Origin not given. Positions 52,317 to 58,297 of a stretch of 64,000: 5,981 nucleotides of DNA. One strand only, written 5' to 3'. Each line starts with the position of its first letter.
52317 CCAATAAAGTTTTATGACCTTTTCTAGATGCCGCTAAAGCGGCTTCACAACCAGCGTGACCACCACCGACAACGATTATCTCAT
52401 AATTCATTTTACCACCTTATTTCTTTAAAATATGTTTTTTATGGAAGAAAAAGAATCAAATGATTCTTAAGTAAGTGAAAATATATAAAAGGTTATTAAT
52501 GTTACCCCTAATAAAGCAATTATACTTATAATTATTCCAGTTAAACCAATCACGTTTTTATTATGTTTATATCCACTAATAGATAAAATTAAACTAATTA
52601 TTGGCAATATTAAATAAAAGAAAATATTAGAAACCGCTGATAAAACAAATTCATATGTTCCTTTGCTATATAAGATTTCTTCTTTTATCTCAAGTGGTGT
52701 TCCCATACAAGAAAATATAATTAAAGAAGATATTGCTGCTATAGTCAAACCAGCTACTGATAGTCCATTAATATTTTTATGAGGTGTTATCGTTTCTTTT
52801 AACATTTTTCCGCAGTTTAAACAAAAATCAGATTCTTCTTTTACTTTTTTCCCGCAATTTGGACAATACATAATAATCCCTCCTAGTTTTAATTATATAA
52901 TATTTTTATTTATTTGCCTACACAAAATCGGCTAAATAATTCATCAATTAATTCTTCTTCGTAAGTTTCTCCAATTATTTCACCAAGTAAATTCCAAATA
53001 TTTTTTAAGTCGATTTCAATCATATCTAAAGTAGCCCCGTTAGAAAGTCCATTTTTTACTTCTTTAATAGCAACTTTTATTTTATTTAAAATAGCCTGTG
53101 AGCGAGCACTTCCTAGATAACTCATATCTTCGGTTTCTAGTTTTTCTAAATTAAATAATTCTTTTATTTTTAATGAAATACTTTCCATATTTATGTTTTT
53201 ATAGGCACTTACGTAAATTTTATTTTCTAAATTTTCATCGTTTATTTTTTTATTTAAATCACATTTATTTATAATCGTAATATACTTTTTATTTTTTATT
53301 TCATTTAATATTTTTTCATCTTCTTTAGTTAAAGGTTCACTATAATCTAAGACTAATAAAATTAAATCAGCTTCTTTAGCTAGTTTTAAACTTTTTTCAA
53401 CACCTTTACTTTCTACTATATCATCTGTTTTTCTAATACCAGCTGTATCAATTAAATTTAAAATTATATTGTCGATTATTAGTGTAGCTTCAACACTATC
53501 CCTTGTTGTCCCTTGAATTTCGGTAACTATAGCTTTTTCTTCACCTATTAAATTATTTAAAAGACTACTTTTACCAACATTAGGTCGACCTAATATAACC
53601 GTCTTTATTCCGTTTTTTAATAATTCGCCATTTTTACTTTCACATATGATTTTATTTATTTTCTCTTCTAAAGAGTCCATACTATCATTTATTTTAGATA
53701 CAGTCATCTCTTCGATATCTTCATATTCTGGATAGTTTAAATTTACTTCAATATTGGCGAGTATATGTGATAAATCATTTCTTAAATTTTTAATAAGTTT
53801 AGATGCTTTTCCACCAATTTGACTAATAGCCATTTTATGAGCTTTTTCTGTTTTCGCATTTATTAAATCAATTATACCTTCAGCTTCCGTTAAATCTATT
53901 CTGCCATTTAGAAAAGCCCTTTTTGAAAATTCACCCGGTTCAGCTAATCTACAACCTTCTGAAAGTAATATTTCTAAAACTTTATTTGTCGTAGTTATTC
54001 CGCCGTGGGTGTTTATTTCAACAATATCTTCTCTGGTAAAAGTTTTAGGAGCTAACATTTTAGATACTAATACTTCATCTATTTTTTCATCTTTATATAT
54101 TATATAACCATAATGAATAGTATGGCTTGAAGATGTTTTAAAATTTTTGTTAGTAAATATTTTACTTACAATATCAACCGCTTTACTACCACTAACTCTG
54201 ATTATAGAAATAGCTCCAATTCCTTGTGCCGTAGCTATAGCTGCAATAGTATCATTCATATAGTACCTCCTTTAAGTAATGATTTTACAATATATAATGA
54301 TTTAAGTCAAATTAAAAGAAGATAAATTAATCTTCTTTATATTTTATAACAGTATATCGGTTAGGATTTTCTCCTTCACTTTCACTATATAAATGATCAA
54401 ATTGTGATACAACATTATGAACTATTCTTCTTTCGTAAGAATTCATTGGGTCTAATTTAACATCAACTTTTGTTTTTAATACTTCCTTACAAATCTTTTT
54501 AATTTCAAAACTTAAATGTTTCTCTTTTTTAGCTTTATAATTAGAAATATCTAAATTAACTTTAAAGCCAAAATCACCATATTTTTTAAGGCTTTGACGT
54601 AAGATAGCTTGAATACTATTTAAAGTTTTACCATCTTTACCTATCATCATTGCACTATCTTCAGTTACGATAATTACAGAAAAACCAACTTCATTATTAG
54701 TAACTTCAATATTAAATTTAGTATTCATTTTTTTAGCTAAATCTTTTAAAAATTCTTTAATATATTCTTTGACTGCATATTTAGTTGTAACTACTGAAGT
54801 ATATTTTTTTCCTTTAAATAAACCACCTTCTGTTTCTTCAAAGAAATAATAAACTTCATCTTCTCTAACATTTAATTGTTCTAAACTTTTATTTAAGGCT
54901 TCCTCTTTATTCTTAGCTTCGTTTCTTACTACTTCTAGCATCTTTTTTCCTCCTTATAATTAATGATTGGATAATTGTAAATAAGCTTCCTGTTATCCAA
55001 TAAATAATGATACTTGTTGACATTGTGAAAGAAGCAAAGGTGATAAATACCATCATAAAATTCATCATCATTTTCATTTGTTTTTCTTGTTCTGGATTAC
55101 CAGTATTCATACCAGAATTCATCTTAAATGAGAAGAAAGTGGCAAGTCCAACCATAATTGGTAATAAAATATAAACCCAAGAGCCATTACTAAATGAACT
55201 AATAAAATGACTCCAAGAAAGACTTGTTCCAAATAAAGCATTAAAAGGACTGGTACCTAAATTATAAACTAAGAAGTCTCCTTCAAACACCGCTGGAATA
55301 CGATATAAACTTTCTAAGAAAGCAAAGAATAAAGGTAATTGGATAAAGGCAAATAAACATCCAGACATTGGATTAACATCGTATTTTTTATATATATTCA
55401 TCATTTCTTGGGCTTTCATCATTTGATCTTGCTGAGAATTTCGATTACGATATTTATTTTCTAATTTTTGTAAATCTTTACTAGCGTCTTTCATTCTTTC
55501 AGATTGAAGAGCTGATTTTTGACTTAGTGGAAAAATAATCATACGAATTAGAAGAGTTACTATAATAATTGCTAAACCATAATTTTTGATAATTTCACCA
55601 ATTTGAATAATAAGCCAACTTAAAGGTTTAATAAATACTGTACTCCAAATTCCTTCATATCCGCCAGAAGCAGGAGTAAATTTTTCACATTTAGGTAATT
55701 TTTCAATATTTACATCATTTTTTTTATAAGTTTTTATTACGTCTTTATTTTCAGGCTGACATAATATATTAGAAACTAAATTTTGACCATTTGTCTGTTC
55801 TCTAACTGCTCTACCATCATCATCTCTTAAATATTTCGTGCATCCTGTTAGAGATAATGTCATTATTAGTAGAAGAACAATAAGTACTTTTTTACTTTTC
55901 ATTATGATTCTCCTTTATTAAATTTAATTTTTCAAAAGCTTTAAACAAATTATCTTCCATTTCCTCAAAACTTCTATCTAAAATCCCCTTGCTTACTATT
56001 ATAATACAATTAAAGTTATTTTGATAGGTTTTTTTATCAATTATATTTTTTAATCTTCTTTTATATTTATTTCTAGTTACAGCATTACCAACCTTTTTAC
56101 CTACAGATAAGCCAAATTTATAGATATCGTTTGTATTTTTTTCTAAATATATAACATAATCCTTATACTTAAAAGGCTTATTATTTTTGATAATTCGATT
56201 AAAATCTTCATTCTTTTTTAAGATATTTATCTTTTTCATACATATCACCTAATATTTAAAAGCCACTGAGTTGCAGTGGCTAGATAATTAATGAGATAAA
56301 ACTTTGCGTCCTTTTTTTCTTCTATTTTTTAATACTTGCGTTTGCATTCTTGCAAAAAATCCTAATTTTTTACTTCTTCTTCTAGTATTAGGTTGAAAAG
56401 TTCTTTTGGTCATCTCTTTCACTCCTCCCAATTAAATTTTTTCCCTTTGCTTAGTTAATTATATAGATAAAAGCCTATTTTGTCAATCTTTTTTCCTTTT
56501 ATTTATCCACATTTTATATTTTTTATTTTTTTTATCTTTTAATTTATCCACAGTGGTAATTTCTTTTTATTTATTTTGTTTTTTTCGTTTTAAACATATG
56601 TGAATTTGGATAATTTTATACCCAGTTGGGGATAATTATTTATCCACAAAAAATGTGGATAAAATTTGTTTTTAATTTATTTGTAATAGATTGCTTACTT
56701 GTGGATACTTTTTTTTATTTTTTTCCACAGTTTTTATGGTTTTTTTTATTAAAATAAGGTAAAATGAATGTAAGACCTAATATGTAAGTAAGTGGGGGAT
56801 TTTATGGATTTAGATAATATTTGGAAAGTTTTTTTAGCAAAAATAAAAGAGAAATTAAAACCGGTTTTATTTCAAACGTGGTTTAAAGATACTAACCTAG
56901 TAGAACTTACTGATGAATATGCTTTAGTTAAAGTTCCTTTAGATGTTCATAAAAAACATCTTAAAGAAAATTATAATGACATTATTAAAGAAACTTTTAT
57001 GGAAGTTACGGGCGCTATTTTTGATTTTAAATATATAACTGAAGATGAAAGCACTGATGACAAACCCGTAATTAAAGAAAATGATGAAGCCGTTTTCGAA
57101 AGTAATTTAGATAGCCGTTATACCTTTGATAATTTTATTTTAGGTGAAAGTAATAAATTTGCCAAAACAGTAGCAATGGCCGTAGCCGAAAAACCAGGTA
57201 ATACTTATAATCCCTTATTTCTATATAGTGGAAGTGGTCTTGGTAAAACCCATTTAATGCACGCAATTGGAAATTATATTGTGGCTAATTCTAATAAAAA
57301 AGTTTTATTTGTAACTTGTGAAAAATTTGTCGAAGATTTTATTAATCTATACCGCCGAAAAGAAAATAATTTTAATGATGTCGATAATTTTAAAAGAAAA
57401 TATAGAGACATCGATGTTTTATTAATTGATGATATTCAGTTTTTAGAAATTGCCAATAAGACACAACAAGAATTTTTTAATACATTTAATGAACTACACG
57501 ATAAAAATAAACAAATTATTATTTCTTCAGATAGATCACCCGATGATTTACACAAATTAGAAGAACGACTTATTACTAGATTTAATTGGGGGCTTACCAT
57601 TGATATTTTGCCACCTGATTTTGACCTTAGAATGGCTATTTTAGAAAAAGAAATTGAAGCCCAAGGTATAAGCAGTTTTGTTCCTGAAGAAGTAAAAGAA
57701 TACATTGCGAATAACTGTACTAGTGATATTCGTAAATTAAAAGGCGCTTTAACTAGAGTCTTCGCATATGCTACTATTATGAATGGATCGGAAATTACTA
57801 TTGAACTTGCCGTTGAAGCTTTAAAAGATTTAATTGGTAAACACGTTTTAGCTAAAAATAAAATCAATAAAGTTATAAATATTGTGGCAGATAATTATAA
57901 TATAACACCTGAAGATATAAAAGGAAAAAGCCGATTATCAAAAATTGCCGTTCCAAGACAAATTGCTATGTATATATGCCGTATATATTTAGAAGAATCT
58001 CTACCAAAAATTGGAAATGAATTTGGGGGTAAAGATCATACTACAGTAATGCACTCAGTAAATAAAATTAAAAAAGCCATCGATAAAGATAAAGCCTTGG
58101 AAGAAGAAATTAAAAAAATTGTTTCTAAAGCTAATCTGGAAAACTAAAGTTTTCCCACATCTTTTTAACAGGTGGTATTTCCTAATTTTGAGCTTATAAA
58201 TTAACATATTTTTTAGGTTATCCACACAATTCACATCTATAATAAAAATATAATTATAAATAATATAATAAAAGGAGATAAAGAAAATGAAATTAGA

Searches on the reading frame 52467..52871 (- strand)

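Call 29: search_protein_families(library=pfam, max_evalue=0.00001, proteins=[window:52467-52871:-])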
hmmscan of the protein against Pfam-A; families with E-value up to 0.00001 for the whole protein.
window:52467-52871:- (134 aa): 2 families
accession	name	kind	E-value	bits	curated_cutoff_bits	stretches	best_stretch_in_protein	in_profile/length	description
PF13240.11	Zn_Ribbon_1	-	6.6e-08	32.5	25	1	2-23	1-22/23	zinc-ribbon domain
PF13248.11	Zn_ribbon_3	-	1.5e-06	27.9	27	1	2-22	4-24/26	zinc-ribbon domain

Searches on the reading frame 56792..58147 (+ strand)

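Call 29: search_protein_families(library=pfam, max_evalue=0.00001, proteins=[window:56792-58147:+])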
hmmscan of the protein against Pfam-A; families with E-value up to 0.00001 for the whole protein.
window:56792-58147:+ (451 aa): 4 families
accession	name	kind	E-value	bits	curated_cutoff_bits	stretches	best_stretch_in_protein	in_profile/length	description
PF00308.24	Bac_DnaA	-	5.7e-65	218.9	23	1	106-271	1-162/162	Bacterial DnaA ATPAse domain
PF08299.17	Bac_DnaA_C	-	4.1e-30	104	31.5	1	358-426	1-69/69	Bacterial dnaA protein helix-turn-helix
PF01695.23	IstB_IS21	-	7.5e-09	35.9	24.1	1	142-249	95-195/238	IstB-like ATP binding protein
PF11638.13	DnaA_N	-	6.3e-08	32.7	24.6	1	9-70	2-64/65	DnaA N-terminal domain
